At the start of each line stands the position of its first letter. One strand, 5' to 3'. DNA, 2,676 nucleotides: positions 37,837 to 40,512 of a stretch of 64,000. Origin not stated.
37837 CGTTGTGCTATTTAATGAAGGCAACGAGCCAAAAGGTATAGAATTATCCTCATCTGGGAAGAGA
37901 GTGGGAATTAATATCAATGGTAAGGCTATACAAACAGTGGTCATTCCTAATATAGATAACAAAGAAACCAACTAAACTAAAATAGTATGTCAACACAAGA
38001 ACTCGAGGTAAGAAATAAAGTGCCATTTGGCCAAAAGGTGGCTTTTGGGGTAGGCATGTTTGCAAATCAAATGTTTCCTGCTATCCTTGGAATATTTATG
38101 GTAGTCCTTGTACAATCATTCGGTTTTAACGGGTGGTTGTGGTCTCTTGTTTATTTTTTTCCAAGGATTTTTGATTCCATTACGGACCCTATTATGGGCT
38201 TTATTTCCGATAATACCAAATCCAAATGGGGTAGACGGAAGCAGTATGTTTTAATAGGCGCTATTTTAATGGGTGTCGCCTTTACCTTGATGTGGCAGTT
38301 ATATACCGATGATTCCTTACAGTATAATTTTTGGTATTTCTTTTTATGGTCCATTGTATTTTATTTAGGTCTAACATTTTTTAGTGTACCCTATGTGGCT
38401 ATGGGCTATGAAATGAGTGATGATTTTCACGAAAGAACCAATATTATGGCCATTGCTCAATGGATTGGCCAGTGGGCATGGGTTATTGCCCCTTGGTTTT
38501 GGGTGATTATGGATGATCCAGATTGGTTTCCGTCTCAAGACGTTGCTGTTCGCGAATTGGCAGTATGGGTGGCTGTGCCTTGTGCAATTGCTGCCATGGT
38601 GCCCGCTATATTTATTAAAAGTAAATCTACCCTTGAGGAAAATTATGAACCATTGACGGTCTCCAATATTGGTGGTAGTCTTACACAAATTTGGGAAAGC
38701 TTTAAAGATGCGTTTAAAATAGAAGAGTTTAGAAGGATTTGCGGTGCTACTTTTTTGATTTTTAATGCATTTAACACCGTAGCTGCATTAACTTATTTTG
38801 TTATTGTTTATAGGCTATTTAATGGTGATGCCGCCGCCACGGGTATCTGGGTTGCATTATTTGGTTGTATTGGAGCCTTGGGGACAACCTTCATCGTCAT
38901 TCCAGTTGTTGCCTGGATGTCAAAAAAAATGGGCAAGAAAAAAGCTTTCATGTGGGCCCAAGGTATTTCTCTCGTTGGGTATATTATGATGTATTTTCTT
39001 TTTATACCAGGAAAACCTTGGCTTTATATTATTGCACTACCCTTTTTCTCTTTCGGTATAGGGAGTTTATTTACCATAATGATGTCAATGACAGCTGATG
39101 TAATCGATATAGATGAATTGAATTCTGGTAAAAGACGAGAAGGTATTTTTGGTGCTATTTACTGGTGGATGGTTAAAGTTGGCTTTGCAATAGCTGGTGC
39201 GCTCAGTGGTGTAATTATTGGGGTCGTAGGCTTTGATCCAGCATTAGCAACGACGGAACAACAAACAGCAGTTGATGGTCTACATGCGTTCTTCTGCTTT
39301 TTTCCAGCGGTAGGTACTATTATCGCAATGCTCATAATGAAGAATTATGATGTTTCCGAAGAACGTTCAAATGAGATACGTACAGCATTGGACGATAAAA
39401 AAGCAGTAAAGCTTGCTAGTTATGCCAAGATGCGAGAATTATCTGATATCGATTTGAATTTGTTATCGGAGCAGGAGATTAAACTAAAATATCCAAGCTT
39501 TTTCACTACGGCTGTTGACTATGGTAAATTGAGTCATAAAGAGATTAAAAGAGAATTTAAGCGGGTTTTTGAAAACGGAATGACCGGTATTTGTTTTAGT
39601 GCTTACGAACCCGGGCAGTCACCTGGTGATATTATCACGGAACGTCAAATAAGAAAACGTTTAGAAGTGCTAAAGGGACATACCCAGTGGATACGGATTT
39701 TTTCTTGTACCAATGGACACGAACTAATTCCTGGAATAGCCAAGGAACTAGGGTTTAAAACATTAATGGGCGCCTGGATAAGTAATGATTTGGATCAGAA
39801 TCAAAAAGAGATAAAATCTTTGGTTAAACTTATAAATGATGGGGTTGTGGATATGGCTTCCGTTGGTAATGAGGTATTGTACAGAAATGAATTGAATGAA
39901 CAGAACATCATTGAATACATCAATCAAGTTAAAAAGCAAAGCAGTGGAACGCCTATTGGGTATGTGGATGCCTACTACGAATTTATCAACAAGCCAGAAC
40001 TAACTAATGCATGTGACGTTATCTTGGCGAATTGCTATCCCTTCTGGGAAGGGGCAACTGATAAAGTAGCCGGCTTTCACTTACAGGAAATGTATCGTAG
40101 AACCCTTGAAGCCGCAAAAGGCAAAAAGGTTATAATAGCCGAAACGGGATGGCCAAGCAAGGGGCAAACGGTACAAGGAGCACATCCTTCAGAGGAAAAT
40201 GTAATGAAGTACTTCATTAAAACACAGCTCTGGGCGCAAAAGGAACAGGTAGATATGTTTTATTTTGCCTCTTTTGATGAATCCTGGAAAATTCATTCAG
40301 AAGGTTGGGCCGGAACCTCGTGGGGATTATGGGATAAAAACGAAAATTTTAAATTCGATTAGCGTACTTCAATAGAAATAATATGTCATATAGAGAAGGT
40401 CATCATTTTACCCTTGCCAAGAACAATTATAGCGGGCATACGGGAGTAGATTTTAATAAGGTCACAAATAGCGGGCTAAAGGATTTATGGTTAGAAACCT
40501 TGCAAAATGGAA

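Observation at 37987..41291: Sugar permease covalently fused to a cytoplasmic GH17 domain, followed by a free-standing GH17 paralog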

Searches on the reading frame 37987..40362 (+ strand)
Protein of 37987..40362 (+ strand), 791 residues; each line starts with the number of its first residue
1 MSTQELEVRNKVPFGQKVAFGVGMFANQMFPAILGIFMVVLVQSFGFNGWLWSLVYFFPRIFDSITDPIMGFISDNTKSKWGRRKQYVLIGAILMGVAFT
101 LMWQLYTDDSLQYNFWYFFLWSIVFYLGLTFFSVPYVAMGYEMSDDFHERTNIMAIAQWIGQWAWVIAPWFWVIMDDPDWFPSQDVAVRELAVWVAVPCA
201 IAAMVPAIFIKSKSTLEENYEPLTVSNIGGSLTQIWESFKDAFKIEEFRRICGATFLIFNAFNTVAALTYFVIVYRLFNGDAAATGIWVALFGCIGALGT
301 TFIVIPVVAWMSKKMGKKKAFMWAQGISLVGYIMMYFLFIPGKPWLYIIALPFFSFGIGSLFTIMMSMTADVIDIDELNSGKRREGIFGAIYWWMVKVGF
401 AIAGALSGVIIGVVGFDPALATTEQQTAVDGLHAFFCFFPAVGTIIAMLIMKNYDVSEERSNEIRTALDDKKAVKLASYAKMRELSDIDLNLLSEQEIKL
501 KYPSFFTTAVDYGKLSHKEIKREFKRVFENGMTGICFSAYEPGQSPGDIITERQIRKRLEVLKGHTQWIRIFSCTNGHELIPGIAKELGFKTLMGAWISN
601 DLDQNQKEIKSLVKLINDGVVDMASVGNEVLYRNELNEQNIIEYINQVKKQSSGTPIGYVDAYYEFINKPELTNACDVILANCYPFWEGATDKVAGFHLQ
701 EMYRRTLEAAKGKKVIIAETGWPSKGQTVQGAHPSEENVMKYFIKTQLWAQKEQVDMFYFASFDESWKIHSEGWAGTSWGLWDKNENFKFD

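Call 4: search_protein_families(library=pfam, proteins=[window:37987-40362:+])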
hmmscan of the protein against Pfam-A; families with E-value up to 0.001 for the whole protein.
window:37987-40362:+ (791 aa): 3 families
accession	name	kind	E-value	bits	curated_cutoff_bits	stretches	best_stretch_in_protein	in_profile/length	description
PF13347.12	MFS_2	-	5.9e-64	216.6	27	1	20-457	2-426/427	MFS/sugar transport protein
PF07690.21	MFS_1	-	5.8e-17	62.1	33.4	1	22-402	3-345/347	Major Facilitator Superfamily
PF00332.24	Glyco_hydro_17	-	2e-10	41.3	28.2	1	714-790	225-302/306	Glycosyl hydrolases family 17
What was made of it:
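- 37987..40362 (+): MFS(GPH)-GH17 fusion gene, 791 aa. It is the counterpart of Formosa B FORMB_24740 (FbGH17B), but its fused domain is type A. Pfam MFS_2 plus GH17 (call 4).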

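Call 7: search_protein_families(library=ncbifam, proteins=[window:37987-40362:+], max_evalue=0.01)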
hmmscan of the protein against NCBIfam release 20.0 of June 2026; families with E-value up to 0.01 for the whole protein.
window:37987-40362:+ (791 aa): 5 families
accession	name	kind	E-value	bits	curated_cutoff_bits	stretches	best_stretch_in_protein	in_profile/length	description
TIGR00792.1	gph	subfamily_domain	1.2e-53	182.4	231.35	1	17-471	1-437/437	glycoside-pentoside-hexuronide (GPH):cation symporter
NF007749.0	PRK10429.1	equivalog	6.5e-33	114.2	456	1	12-473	3-452/473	melibiose:sodium transporter MelB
NF007353.0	PRK09848.1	equivalog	1.6e-32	112.9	528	1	18-477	11-450/457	glucuronide transporter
NF007237.0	PRK09669.1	subfamily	1.5e-29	103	610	1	14-476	8-450/461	putative symporter YagG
NF008526.0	PRK11462.1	equivalog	3.2e-24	85.5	836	1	16-457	10-430/460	glycoside-pentoside-hexuronide family transporter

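Call 14: search_solved_structures(query=window:37987-40362:+, max_evalue=0.01, show_alignments=0)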
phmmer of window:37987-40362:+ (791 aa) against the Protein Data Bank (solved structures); distinct sequences matched with E-value up to 0.01: 15.
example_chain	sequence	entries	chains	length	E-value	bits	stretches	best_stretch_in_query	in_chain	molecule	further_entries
4wtp_A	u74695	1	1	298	3.6e-30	108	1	551-772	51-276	beta-1,3-glucanosyltransferase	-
4wtr_A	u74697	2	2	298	2.5e-29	105.3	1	551-772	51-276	beta-1,3-glucanosyltransferase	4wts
7oix_B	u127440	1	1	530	2.8e-17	65.4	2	12-156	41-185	Isoform 2 of Sodium-dependent lysophosphatidylcholine symporter 1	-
7mjs_X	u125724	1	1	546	4.9e-17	64.6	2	7-156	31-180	Major Facilitator Superfamily Domain containing 2A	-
7n98_A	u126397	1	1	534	3.6e-14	55.1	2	10-157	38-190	Sodium-dependent lysophosphatidylcholine symporter 1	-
8d2s_A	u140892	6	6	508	1.2e-13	53.4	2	7-155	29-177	Sodium-dependent lysophosphatidylcholine symporter 1-B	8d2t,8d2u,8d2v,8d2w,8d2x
4m64_A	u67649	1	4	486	8.5e-12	47.3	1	16-471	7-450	Melibiose carrier protein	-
8t60_A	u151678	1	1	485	9.1e-12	47.2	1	16-471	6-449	Melibiose permease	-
7l16_A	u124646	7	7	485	1.3e-10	43.4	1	16-471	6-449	Melibiose carrier protein | Melibiose permease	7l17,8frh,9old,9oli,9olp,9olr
8fq9_A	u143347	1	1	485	1.3e-10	43.4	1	16-471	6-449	Melibiose permease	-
8akp_A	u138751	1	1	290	7.1e-08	34.3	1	579-743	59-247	catalytic domain of G7048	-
8bb6_A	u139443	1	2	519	3.3e-05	25.5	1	38-102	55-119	Sucrose transport protein SUC1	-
9giu_A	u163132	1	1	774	0.00063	21.2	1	11-99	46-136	Solute carrier family 45 member 4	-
9ghz_A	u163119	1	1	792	0.00066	21.2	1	11-99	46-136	Solute carrier family 45 member 4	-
6fcg_A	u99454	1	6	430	0.0017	19.9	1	712-784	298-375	Glycoside hydrolase, GH17 family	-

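Call 15: find_homologous_proteins(query=window:37987-40362:+, max_evalue=1e-10)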
Query window:37987-40362:+ (791 aa): 7531 proteins with E <= 1e-10 among 8000 candidates; the best 120 are listed.
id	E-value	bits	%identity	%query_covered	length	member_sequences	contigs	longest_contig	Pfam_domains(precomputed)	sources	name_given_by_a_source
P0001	0.0e+0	1778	96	100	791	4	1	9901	PF13347.13,PF00332.25,PF07690.22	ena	-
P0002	0.0e+0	1376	73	100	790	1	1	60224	PF13347.13,PF00332.25,PF07690.22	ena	-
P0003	0.0e+0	1349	72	100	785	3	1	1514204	PF13347.13,PF00332.25,PF07690.22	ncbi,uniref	ncbi:MFS transporter [Namhaeicola litoreus]|uniref:Endo-1,3-beta-glucanase btgC n=1 Tax=Namhaeicola 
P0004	0.0e+0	1343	72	100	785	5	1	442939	PF13347.13,PF00332.25,PF07690.22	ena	-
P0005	0.0e+0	1342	73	100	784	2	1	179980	PF13347.13,PF00332.25,PF07690.22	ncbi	-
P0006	0.0e+0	1327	73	100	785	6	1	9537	PF13347.13,PF00332.25,PF07690.22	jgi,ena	-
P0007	0.0e+0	1325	72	99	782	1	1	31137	PF13347.13,PF00332.25,PF07690.22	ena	-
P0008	0.0e+0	1323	74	99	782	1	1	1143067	PF13347.13,PF00332.25,PF07690.22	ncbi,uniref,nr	ncbi:MFS transporter [Maribacter arenosus]|uniref:Endo-1,3-beta-glucanase btgC n=1 Tax=Maribacter ar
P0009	0.0e+0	1322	72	100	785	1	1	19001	PF13347.13,PF00332.25,PF07690.22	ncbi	ncbi:MAG: MFS transporter [Bacteroidota bacterium]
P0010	0.0e+0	1322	73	99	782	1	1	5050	PF13347.13,PF00332.25,PF07690.22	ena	-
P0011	0.0e+0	1321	72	98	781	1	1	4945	PF13347.13,PF00332.25,PF07690.22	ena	-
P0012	0.0e+0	1320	72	99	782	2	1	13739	PF13347.13,PF00332.25,PF07690.22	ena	-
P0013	0.0e+0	1318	72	99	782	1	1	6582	PF13347.13,PF00332.25,PF07690.22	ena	-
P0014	0.0e+0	1316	72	99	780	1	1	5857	PF13347.13,PF00332.25,PF07690.22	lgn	-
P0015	0.0e+0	1314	72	99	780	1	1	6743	PF13347.13,PF00332.25,PF07690.22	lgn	-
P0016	0.0e+0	1313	72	99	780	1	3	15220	PF13347.13,PF00332.25,PF07690.22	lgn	-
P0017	0.0e+0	1312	72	99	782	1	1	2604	PF13347.13,PF00332.25,PF07690.22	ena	-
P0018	0.0e+0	1308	72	99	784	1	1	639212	PF13347.13,PF00332.25,PF07690.22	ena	-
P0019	0.0e+0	1306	71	100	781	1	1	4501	PF13347.13,PF00332.25,PF07690.22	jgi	jgi:GPH family glycoside/pentoside/hexuronide:cation symporter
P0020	0.0e+0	1304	69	100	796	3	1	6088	PF13347.13,PF03209.22,PF00332.25,PF07690.22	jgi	jgi:GPH family glycoside/pentoside/hexuronide:cation symporter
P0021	0.0e+0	1291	71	99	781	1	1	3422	PF13347.13,PF00332.25,PF07690.22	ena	-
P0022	0.0e+0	1289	71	99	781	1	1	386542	PF13347.13,PF00332.25,PF07690.22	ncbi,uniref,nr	ncbi:MFS transporter [Lutimonas saemankumensis]|uniref:MFS transporter n=1 Tax=Lutimonas saemankumen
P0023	0.0e+0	1288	70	99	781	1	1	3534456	PF13347.13,PF00332.25,PF07690.22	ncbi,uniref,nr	ncbi:MFS transporter [Lutimonas zeaxanthinifaciens]|uniref:MFS transporter n=1 Tax=Lutimonas zeaxant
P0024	0.0e+0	1284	70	99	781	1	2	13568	PF13347.13,PF00332.25,PF07690.22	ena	-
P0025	0.0e+0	1278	70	99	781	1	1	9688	PF13347.13,PF00332.25,PF07690.22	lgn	-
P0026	0.0e+0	1277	69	99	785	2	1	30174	PF13347.13,PF00332.25,PF07690.22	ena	-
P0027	0.0e+0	1276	69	99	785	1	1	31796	PF13347.13,PF00332.25,PF07690.22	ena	-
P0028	0.0e+0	1267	67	100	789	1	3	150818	PF13347.13,PF00332.25,PF07690.22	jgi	jgi:glycoside/pentoside/hexuronide:cation symporter, GPH family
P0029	0.0e+0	1266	68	99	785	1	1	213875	PF13347.13,PF00332.25,PF07690.22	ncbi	-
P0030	0.0e+0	1266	68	99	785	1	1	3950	PF13347.13,PF00332.25,PF07690.22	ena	-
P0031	0.0e+0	1265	69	99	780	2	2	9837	PF13347.13,PF00332.25,PF07690.22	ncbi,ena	-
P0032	0.0e+0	1264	67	100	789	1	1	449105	PF13347.13,PF00332.25,PF07690.22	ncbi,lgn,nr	ncbi:MAG: MFS transporter [Flavobacteriaceae bacterium]|nr:MFS transporter [Flavobacteriaceae bacter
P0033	0.0e+0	1263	68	99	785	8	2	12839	PF13347.13,PF00332.25,PF07690.22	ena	-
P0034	0.0e+0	1262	67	99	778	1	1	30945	PF13347.13,PF00332.25,PF07690.22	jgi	jgi:GPH family glycoside/pentoside/hexuronide:cation symporter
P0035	0.0e+0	1262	68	99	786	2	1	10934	PF13347.13,PF00332.25,PF07690.22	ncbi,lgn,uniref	ncbi:MFS transporter [Lutibacter sp.]|uniref:MFS transporter n=1 Tax=Lutibacter sp. TaxID=1925666 Re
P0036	0.0e+0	1262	68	100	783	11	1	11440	PF13347.13,PF00332.25,PF07690.22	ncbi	-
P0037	0.0e+0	1261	72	94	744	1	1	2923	PF13347.13,PF00332.25,PF07690.22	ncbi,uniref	ncbi:MAG: MFS transporter, partial [Maribacter sp.]|uniref:MFS transporter n=1 Tax=Maribacter sp. Ta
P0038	0.0e+0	1260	66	100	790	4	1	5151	PF13347.13,PF03209.22,PF00332.25,PF07690.22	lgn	-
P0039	0.0e+0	1259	67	99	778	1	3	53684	PF13347.13,PF00332.25,PF07690.22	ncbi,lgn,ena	-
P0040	0.0e+0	1259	66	100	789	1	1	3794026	PF13347.13,PF00332.25,PF07690.22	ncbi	ncbi:MFS transporter [Yeosuana sp. AK3]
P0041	0.0e+0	1257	65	100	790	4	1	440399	PF13347.13,PF03209.22,PF00332.25,PF07690.22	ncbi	-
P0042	0.0e+0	1256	68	99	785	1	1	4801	PF13347.13,PF00332.25,PF07690.22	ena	-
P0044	0.0e+0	1256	68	99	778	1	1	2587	PF13347.13,PF00332.25,PF07690.22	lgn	-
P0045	0.0e+0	1256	66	100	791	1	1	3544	PF13347.13,PF03209.22,PF00332.25,PF07690.22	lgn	-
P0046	0.0e+0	1255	67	98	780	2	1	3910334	PF13347.13,PF03209.22,PF00332.25,PF07690.22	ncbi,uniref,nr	ncbi:MFS transporter [Costertonia aggregata]|uniref:Endo-1,3-beta-glucanase btgC n=2 Tax=Costertonia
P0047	0.0e+0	1255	67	100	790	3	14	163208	PF13347.13,PF00332.25,PF07690.22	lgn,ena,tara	tara:strand:+ start:2950 stop:5322 length:2373 start_codon:yes stop_codon:yes gene_type:complete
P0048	0.0e+0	1255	66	100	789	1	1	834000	PF13347.13,PF03209.22,PF00332.25,PF07690.22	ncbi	-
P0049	0.0e+0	1255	66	100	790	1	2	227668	PF13347.13,PF03209.22,PF00332.25,PF07690.22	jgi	jgi:glycoside/pentoside/hexuronide:cation symporter, GPH family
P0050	0.0e+0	1255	67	99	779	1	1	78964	PF13347.13,PF00332.25,PF07690.22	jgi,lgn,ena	-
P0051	0.0e+0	1254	67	100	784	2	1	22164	PF13347.13,PF00332.25,PF07690.22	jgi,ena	-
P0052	0.0e+0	1253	66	100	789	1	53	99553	PF13347.13,PF00332.25,PF07690.22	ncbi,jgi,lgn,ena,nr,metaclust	ncbi:MAG: MFS transporter [Flavobacteriales bacterium]|nr:MFS transporter [Flavobacteriia bacterium]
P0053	0.0e+0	1253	66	100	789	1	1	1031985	PF13347.13,PF03209.22,PF00332.25,PF07690.22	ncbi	-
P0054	0.0e+0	1252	66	100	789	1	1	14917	PF13347.13,PF00332.25,PF07690.22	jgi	-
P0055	0.0e+0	1252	66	100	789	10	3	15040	PF13347.13,PF00332.25,PF07690.22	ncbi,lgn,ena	-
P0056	0.0e+0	1247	66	100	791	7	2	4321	PF13347.13,PF00332.25,PF07690.22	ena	-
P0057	0.0e+0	1247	67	99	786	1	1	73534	PF13347.13,PF00332.25,PF07690.22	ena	-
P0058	0.0e+0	1247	67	99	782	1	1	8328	PF13347.13,PF00332.25,PF07690.22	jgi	jgi:GPH family glycoside/pentoside/hexuronide:cation symporter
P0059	0.0e+0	1247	68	99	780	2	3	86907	PF13347.13,PF00332.25,PF07690.22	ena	-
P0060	0.0e+0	1246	67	100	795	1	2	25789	PF13347.13,PF03209.22,PF00332.25,PF07690.22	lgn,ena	-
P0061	0.0e+0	1246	67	99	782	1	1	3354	PF13347.13,PF00332.25,PF07690.22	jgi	-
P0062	0.0e+0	1246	66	100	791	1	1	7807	PF13347.13,PF00332.25,PF07690.22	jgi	jgi:GPH family glycoside/pentoside/hexuronide:cation symporter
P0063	0.0e+0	1245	66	99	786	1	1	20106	PF13347.13,PF00332.25,PF07690.22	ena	-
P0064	0.0e+0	1245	68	98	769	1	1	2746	PF13347.13,PF00332.25,PF07690.22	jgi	jgi:GPH family glycoside/pentoside/hexuronide:cation symporter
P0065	0.0e+0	1244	68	99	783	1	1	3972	PF13347.13,PF00332.25,PF07690.22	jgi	jgi:GPH family glycoside/pentoside/hexuronide:cation symporter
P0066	0.0e+0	1244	66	100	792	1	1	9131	PF13347.13,PF03209.22,PF00332.25,PF07690.22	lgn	-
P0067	0.0e+0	1244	66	99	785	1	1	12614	PF13347.13,PF00332.25,PF07690.22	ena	-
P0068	0.0e+0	1243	66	100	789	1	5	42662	PF13347.13,PF00332.25,PF07690.22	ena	-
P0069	0.0e+0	1242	66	99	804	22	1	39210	PF13347.13,PF03209.22,PF00332.25,PF07690.22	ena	-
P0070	0.0e+0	1242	65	100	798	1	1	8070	PF13347.13,PF00332.25,PF07690.22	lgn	-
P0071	0.0e+0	1242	66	100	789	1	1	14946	PF13347.13,PF00332.25,PF07690.22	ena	-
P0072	0.0e+0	1242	66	100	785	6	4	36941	PF13347.13,PF00332.25,PF07690.22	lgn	-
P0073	0.0e+0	1242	66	100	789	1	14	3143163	PF13347.13,PF00332.25,PF07690.22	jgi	jgi:GPH family glycoside/pentoside/hexuronide:cation symporter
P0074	0.0e+0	1241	66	100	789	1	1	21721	PF13347.13,PF00332.25,PF07690.22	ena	-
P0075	0.0e+0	1240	66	100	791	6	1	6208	PF13347.13,PF00332.25,PF07690.22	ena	-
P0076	0.0e+0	1239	66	100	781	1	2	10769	PF13347.13,PF00332.25,PF07690.22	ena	-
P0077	0.0e+0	1239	68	97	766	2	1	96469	PF13347.13,PF03209.22,PF00332.25,PF07690.22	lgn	-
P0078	0.0e+0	1238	67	99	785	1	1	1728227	PF13347.13,PF00332.25,PF07690.22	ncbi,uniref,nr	ncbi:MFS transporter [Lutibacter sp. TH_r2]|uniref:MFS transporter n=1 Tax=Lutibacter sp. TH_r2 TaxI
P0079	0.0e+0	1238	66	99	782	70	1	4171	PF13347.13,PF00332.25,PF07690.22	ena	-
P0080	0.0e+0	1238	65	100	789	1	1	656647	PF13347.13,PF03209.22,PF00332.25,PF07690.22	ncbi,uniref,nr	ncbi:MFS transporter [Yeosuana marina]|uniref:MFS transporter n=1 Tax=Yeosuana marina TaxID=1565536 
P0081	0.0e+0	1237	65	100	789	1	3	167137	PF13347.13,PF03209.22,PF00332.25,PF07690.22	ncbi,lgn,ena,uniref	ncbi:MFS transporter [Yeosuana marina]|uniref:MFS transporter n=1 Tax=Yeosuana marina TaxID=1565536 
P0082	0.0e+0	1237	67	99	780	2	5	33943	PF13347.13,PF00332.25,PF07690.22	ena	-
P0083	0.0e+0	1236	66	99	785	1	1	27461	PF13347.13,PF00332.25,PF07690.22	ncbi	-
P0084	0.0e+0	1236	66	99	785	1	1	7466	PF13347.13,PF00332.25,PF07690.22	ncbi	-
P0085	0.0e+0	1235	67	100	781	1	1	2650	PF13347.13,PF00332.25,PF07690.22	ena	-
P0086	0.0e+0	1235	65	100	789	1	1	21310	PF13347.13,PF00332.25,PF07690.22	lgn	-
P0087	0.0e+0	1235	65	100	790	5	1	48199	PF13347.13,PF00332.25,PF07690.22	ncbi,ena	-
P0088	0.0e+0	1235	65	100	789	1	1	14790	PF13347.13,PF00332.25,PF07690.22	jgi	jgi:GPH family glycoside/pentoside/hexuronide:cation symporter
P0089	0.0e+0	1235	66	99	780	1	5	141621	PF13347.13,PF00332.25,PF07690.22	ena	-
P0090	0.0e+0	1235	67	99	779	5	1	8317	PF13347.13,PF00332.25,PF07690.22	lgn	-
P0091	0.0e+0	1234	67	99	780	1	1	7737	PF13347.13,PF00332.25,PF07690.22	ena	-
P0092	0.0e+0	1234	66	100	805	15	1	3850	PF13347.13,PF03209.22,PF00332.25,PF07690.22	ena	-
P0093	0.0e+0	1234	67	99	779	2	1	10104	PF13347.13,PF00332.25,PF07690.22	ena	-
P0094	0.0e+0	1234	66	99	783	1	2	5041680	PF13347.13,PF00332.25,PF07690.22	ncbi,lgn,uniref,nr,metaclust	ncbi:MFS transporter [Kordia algicida OT-1]|uniref:Endo-1,3-beta-glucanase btgC n=1 Tax=Kordia algic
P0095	0.0e+0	1234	66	99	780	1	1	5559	PF13347.13,PF00332.25,PF07690.22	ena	-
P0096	0.0e+0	1234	67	99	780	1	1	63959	PF13347.13,PF00332.25,PF07690.22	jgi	jgi:GPH family glycoside/pentoside/hexuronide:cation symporter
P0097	0.0e+0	1233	66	100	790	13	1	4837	PF13347.13,PF03209.22,PF00332.25,PF07690.22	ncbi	-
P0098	0.0e+0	1233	68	99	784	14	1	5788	PF13347.13,PF00332.25,PF07690.22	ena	-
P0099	0.0e+0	1233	66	99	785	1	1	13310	PF13347.13,PF00332.25,PF07690.22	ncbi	-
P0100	0.0e+0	1233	66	99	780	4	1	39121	PF13347.13,PF00332.25,PF07690.22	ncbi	-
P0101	0.0e+0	1232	66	99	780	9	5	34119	PF13347.13,PF00332.25,PF07690.22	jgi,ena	jgi:GPH family glycoside/pentoside/hexuronide:cation symporter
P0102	0.0e+0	1232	67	99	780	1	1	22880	PF13347.13,PF00332.25,PF07690.22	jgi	jgi:glycoside/pentoside/hexuronide:cation symporter, GPH family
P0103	0.0e+0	1231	66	99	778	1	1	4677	PF13347.13,PF00332.25,PF07690.22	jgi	-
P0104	0.0e+0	1231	66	99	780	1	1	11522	PF13347.13,PF00332.25,PF07690.22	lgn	-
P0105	0.0e+0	1230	65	100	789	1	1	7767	PF13347.13,PF00332.25,PF07690.22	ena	-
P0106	0.0e+0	1230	65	99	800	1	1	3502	PF13347.13,PF00332.25,PF07690.22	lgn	-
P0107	0.0e+0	1230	65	99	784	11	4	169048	PF13347.13,PF00332.25,PF07690.22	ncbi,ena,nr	ncbi:MAG: MFS transporter [Flavobacteriaceae bacterium]|nr:MFS transporter [Flavobacteriaceae bacter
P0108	0.0e+0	1230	66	99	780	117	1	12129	PF13347.13,PF00332.25,PF07690.22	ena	-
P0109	0.0e+0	1230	67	99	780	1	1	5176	PF13347.13,PF00332.25,PF07690.22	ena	-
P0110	0.0e+0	1229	67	99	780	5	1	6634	PF13347.13,PF00332.25,PF07690.22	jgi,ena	jgi:GPH family glycoside/pentoside/hexuronide:cation symporter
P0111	0.0e+0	1229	66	99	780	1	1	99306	PF13347.13,PF00332.25,PF07690.22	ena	-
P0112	0.0e+0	1228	66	99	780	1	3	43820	PF13347.13,PF00332.25,PF07690.22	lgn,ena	-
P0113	0.0e+0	1228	65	100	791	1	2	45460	PF13347.13,PF00332.25,PF07690.22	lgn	-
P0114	0.0e+0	1227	65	100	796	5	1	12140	PF13347.13,PF03209.22,PF00332.25,PF07690.22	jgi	jgi:GPH family glycoside/pentoside/hexuronide:cation symporter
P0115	0.0e+0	1227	66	99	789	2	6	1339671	PF13347.13,PF00332.25,PF07690.22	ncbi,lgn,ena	-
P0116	0.0e+0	1226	66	99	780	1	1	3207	PF13347.13,PF00332.25,PF07690.22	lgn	-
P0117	0.0e+0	1226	66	99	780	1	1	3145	PF13347.13,PF00332.25,PF07690.22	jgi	jgi:GPH family glycoside/pentoside/hexuronide:cation symporter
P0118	0.0e+0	1225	65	99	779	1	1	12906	PF13347.13,PF00332.25,PF07690.22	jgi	jgi:GPH family glycoside/pentoside/hexuronide:cation symporter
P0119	0.0e+0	1225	66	99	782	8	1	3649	PF13347.13,PF00332.25,PF07690.22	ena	-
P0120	0.0e+0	1225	66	99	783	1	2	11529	PF13347.13,PF00332.25,PF07690.22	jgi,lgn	jgi:GPH family glycoside/pentoside/hexuronide:cation symporter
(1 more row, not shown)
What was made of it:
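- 37987..40362 (+): At least 120 full-length homolog clusters (call 15).
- Conservation: at least 120 fused clusters (call 15). At least 120 independent clusters of 778-805 aa carry the same architecture (call 15).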
